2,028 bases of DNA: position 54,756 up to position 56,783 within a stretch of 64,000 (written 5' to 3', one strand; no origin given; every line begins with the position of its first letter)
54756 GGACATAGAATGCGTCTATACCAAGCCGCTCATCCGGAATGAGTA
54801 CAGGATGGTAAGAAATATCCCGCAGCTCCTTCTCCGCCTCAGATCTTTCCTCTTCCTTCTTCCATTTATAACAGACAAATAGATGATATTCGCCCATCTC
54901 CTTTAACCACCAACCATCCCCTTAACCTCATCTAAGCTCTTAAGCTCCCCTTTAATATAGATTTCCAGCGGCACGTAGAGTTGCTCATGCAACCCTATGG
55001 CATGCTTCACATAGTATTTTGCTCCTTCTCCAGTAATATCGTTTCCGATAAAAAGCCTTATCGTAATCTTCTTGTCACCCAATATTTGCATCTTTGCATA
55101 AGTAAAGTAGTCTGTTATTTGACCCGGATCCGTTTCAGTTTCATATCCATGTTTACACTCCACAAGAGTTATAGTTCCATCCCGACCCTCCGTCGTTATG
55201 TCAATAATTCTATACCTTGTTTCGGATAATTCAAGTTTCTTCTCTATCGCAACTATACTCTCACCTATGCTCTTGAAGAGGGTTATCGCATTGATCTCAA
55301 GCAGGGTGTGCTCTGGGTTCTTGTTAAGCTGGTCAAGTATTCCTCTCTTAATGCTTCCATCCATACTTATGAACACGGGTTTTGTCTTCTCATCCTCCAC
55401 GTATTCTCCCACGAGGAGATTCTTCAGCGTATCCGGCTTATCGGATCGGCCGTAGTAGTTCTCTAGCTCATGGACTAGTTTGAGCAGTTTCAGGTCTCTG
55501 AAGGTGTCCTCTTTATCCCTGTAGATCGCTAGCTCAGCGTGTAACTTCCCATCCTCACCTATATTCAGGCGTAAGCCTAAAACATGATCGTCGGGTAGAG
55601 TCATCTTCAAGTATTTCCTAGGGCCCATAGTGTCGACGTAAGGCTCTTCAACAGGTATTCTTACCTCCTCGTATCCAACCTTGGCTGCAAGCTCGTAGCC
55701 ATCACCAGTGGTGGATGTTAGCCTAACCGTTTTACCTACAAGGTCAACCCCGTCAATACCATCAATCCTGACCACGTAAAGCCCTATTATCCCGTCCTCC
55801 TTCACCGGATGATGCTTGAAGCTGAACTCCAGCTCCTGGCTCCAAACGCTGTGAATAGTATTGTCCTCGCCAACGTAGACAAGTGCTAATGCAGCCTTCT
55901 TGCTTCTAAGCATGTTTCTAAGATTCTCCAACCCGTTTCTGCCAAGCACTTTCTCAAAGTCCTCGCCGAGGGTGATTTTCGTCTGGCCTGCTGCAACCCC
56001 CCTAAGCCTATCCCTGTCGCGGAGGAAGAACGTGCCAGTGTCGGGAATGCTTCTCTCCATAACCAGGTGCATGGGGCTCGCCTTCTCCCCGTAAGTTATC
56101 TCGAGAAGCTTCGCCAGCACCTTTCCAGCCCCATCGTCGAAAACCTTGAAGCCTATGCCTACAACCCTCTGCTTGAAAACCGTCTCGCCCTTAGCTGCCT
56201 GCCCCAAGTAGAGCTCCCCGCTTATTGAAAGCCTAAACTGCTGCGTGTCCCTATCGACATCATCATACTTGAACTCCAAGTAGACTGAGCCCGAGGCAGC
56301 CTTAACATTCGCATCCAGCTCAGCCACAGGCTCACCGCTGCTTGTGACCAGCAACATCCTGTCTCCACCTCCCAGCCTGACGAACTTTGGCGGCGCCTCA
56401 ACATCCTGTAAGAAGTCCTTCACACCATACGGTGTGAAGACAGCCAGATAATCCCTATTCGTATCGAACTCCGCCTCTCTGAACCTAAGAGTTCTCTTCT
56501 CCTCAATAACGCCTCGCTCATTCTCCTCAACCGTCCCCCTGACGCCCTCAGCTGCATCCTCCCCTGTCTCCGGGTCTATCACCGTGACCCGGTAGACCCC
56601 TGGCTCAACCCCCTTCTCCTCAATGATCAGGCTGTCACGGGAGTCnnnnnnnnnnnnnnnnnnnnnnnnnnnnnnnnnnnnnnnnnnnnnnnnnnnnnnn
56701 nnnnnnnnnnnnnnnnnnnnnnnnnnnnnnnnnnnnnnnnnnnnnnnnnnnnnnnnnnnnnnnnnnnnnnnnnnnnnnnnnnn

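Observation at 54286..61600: Tightly coupled three-gene operon: coiled-coil surface anchor, 1820-aa trans-envelope giant with a C-terminal nuclease fold, and a 203-aa orphan (candidate undescribed system)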

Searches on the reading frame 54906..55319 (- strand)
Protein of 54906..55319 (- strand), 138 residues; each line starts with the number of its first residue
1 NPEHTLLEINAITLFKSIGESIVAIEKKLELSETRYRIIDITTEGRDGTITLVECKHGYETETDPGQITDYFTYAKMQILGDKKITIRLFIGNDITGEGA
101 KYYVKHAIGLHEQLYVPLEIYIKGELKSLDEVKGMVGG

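Call 21: search_solved_structures(query=window:54906-55319:-, max_evalue=10, show_alignments=3)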
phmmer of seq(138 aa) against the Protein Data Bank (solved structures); distinct sequences matched with E-value up to 10: 0.
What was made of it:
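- Tried and rejected: Searching PDB with the nuclease domain alone found nothing (call 21).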

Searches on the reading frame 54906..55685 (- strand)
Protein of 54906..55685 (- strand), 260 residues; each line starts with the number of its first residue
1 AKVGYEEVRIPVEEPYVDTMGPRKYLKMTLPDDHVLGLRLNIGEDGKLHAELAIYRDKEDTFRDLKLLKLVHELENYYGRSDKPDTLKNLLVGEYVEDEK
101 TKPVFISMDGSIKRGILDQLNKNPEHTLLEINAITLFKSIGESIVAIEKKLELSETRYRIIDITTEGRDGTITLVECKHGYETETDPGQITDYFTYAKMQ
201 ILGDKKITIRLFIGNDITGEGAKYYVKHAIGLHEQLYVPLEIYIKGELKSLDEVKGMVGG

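Call 20: search_protein_families(library=pfam, proteins=[window:54906-55685:-], max_evalue=1)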
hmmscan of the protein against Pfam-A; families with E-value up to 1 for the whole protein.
seq(260 aa): 0 families
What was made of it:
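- Pfam found nothing in ten tails (call 20).
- Tried and rejected: Pfam on the last 260 aa of ten different C-terminal tails gave nothing useful (call 20).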

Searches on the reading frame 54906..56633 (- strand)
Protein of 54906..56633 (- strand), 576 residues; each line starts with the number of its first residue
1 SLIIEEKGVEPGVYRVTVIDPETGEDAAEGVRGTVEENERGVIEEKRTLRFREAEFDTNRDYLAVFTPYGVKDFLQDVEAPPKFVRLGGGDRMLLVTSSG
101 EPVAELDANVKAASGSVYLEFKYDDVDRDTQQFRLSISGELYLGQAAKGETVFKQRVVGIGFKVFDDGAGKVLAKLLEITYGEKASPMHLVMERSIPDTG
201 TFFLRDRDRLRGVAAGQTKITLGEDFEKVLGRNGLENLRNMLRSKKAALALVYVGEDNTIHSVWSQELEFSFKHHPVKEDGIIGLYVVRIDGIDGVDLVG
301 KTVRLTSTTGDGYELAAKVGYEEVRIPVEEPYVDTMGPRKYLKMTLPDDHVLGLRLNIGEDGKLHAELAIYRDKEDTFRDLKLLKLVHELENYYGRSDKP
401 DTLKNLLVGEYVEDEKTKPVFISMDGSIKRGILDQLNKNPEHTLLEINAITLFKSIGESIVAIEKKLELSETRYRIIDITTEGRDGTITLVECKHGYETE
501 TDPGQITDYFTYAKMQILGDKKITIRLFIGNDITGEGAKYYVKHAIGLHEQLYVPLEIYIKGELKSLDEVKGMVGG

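Call 35: find_homologous_proteins(query=window:54906-56633:-, max_evalue=0.01)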
Query window:54906-56633:- (576 aa): 2 proteins with E <= 0.01 among 8000 candidates.
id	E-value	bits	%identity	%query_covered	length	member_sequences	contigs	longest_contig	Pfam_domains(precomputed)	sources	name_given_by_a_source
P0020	1.7e-233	795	73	89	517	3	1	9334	-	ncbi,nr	ncbi:MAG: restriction endonuclease, partial [Candidatus Brockarchaeota archaeon]|nr:restriction endo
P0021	1.8e-91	326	47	68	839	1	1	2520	-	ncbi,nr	ncbi:MAG: hypothetical protein KIH01_09140, partial [Candidatus Freyarchaeota archaeon]|nr:hypotheti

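Call 37: search_protein_families(library=pfam, proteins=[P0020, P0021], max_evalue=1)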
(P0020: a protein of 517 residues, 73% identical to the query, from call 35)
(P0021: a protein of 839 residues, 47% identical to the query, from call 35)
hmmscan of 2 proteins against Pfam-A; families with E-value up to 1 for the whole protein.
P0020 (517 aa): 3 families
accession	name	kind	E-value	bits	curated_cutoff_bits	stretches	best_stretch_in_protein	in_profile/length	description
PF04471.18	Mrr_cat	-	0.00057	20.4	21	1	390-484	15-105/115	Restriction endonuclease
PF15649.12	Tox-REase-7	-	0.0043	17.7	25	1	402-468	15-77/84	Restriction endonuclease fold toxin 7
PF13588.12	HSDR_N_2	-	0.091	13.3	25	1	400-455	24-79/110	Type I restriction enzyme R protein N terminus (HSDR_N)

P0021 (839 aa): 2 families
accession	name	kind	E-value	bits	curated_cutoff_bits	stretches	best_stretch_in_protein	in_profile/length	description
PF11161.13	DUF2944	-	0.1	12.9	32.2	1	493-575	44-126/185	Protein of unknown function (DUF2946)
PF00731.26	AIRC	-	0.18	11.7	30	1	51-99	63-110/148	AIR carboxylase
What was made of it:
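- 54906..55493 (-): PD-(D/E)xK nuclease domain (residues 1625-1820). Predicted catalytic residues are E1708, D1722, E1736, K1738, Q1749 and Y1753 (codons within 55107-55253). The 73% orthologue P0020 scores Mrr_cat E 5.7e-4 and Tox-REase-7 E 4.3e-3 (call 37).
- On Pfam Mrr_cat (PF04471) / Tox-REase-7 (PF15649): The 73% orthologue P0020 scores 20.4 bits against 21 for Mrr_cat, and 17.7 against 25 for Tox-REase-7 (call 37).
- There are near-threshold Mrr_cat and Tox-REase-7 matches in a 73% orthologue, which NCBI names 'restriction endonuclease' (calls 35, 37).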

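Call 38: search_protein_families(library=ncbifam, proteins=[P0020, P0021], max_evalue=1)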
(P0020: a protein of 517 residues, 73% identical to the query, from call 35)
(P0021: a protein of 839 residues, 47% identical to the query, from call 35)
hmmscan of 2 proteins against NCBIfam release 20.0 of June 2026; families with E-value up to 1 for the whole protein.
P0020 (517 aa): 0 families

P0021 (839 aa): 0 families
